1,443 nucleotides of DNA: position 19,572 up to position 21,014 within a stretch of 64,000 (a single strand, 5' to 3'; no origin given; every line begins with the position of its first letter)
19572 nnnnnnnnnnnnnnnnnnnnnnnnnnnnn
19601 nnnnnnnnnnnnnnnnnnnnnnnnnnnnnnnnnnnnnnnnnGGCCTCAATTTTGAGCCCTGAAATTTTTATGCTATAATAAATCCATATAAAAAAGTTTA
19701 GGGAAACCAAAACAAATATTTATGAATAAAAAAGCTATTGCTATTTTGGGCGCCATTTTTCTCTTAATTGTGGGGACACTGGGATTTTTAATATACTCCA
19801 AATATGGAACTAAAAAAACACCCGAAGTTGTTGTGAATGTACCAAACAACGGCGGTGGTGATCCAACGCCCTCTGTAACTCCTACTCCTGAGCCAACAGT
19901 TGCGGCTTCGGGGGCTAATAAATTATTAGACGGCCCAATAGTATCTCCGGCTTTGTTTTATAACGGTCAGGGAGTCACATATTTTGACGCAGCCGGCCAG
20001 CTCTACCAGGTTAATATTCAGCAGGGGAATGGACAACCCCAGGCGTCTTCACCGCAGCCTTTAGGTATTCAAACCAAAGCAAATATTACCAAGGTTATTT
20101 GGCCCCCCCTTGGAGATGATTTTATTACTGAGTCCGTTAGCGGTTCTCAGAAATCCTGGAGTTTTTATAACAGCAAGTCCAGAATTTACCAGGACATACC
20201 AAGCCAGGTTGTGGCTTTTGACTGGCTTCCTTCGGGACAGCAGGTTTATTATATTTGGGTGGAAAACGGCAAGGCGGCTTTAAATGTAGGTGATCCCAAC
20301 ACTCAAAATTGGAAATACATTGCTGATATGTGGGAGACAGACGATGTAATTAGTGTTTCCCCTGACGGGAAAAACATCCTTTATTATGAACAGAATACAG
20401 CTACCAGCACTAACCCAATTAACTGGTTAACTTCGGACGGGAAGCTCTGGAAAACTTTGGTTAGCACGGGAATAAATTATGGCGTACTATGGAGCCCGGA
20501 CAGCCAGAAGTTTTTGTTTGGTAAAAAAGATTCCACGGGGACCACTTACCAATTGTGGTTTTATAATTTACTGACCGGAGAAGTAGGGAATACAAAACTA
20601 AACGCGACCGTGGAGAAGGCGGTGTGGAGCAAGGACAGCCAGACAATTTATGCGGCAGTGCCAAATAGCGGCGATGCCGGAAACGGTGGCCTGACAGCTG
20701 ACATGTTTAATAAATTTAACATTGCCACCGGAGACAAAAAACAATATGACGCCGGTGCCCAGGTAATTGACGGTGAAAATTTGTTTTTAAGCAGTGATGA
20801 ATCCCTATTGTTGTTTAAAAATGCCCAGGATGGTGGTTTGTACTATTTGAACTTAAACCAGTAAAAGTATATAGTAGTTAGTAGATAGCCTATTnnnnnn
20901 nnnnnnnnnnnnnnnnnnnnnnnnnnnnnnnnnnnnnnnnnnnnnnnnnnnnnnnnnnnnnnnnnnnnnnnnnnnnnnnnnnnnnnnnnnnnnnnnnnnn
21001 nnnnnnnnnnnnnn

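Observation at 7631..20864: Candidate T4SS-like envelope apparatus built around VirB6-like, VirB3-like and VirB4 components with many novel partners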

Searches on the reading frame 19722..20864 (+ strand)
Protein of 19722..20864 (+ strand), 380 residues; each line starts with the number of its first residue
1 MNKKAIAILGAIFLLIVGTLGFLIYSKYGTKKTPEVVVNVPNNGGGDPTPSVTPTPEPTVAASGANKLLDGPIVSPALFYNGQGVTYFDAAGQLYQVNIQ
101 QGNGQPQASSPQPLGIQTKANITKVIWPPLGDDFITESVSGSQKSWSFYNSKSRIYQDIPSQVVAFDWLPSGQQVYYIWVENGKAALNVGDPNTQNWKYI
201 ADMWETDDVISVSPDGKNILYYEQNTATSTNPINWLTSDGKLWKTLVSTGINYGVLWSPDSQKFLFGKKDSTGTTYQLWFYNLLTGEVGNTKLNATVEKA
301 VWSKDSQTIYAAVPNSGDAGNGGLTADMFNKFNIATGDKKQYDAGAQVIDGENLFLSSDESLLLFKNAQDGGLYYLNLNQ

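Call 4: search_protein_families(library=pfam, proteins=[window:19722-20864:+], max_evalue=0.1)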
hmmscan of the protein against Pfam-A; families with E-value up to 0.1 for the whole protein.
window:19722-20864:+ (380 aa): 2 families
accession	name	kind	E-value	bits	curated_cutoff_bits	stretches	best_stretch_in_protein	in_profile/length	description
PF07676.18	PD40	-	4.5e-06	26.9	20.9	0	248-266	7-25/38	WD40-like Beta Propeller Repeat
PF25174.1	Beta-prop_THOC3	-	0.00029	20.4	305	1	235-312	74-147/272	THOC3 beta-propeller domain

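Call 5: search_protein_families(library=ncbifam, proteins=[window:19722-20864:+], max_evalue=0.1)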
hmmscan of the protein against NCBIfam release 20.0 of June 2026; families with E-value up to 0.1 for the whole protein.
window:19722-20864:+ (380 aa): 3 families
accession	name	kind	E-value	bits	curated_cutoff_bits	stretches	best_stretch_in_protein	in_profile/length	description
NF053518.1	DipepPtdsDpp5Prph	equivalog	1.7e-05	23.6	900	1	159-228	60-129/655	dipeptidyl-peptidase Dpp5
TIGR02800.1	propeller_TolB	equivalog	1.8e-05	23.9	343.15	1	163-311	193-339/418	Tol-Pal system beta propeller repeat protein TolB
NF033523.0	lasso_peptidase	equivalog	0.00031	19.6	400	1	255-313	93-150/638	Atxe2 family lasso peptide isopeptidase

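Call 78: search_solved_structures(query=A7, max_evalue=0.01)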
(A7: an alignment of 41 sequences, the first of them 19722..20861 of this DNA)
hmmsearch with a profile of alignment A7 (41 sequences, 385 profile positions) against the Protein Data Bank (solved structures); distinct sequences matched with E-value up to 0.01: 25.
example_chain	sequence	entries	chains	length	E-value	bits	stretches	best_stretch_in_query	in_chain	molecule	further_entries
7bif_A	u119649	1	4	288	3.9e-14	55.7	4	216-323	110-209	v22WRAP-T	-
7bid_A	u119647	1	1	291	1.2e-12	50.7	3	215-322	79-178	v31WRAP-T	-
7mx5_A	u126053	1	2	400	1.9e-12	50.1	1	172-302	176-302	Tol-Pal system protein TolB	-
6pnv_A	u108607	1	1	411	1.8e-09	40.3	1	165-332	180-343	Tol-Pal system protein TolB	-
4r40_A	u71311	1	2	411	9e-09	38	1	165-325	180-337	Protein TolB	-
4pwz_A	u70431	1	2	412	9.1e-09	38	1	165-325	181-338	Protein TolB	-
2w8b_A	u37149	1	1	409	1.2e-08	37.6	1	165-328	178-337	PROTEIN TOLB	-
2hqs_A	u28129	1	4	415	2.1e-08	36.8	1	165-328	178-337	Protein tolB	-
1crz_A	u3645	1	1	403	2.3e-08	36.7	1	165-328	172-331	TOLB PROTEIN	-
2w8b_B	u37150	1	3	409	2.4e-08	36.6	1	165-328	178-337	PROTEIN TOLB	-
4jml_A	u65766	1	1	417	2.6e-08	36.5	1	165-328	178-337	Protein TolB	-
3iax_A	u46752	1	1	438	2.9e-08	36.3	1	165-328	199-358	Protein tolB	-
1c5k_A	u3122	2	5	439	2.9e-08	36.3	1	165-328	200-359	PROTEIN (TOLB PROTEIN) | PROTEIN TOLB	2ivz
7nst_E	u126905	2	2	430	3.1e-08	36.2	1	165-328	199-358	Tol-Pal system protein TolB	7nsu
6r5y_A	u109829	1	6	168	2.4e-05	26.7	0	216-319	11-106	WD-40 repeat protein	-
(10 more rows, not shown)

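Call 95: search_protein_families(library=phrogs, proteins=[window:19722-20864:+], max_evalue=0.01)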
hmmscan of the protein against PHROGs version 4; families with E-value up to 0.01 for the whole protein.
window:19722-20864:+ (380 aa): 0 families

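Call 96: find_related_loci(query=A7, collection=metagenome_contigs, flank=9000)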
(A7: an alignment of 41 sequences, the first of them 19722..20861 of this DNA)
Query A7 (380 aa) in metagenome_contigs; peptide patterns used: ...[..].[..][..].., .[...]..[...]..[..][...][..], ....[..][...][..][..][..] (x = any residue, [..] = any of these).
600 stretches matched a pattern (row limit reached: there are more); 21 encode a relative of the query (tblastn E <= 1e-3); 21 distinct loci.
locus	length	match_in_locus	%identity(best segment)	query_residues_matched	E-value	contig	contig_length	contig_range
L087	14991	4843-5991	45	1-380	1e-100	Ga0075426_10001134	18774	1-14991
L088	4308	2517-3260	24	7-266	8e-7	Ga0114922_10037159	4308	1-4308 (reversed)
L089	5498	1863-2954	27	150-309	1e-6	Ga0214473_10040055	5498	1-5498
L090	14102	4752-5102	30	168-277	2e-6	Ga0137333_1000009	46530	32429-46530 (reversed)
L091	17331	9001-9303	27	168-273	2e-6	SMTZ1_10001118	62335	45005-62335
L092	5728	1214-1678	27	160-309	5e-6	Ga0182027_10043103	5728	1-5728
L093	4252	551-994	30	213-362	8e-6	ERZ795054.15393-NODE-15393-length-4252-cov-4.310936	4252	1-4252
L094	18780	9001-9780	29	85-317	9e-6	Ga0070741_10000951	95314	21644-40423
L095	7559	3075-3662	23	127-309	1e-5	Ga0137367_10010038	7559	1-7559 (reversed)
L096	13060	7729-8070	27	246-374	1e-5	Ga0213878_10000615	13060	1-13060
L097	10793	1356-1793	28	213-370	2e-5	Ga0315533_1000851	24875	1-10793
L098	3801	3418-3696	34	213-307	1e-5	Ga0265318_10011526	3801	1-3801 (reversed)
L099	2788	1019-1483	24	207-358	2e-5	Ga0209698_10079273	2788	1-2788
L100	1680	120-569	24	127-282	3e-5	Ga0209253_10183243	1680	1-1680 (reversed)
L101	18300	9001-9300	27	168-266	3e-5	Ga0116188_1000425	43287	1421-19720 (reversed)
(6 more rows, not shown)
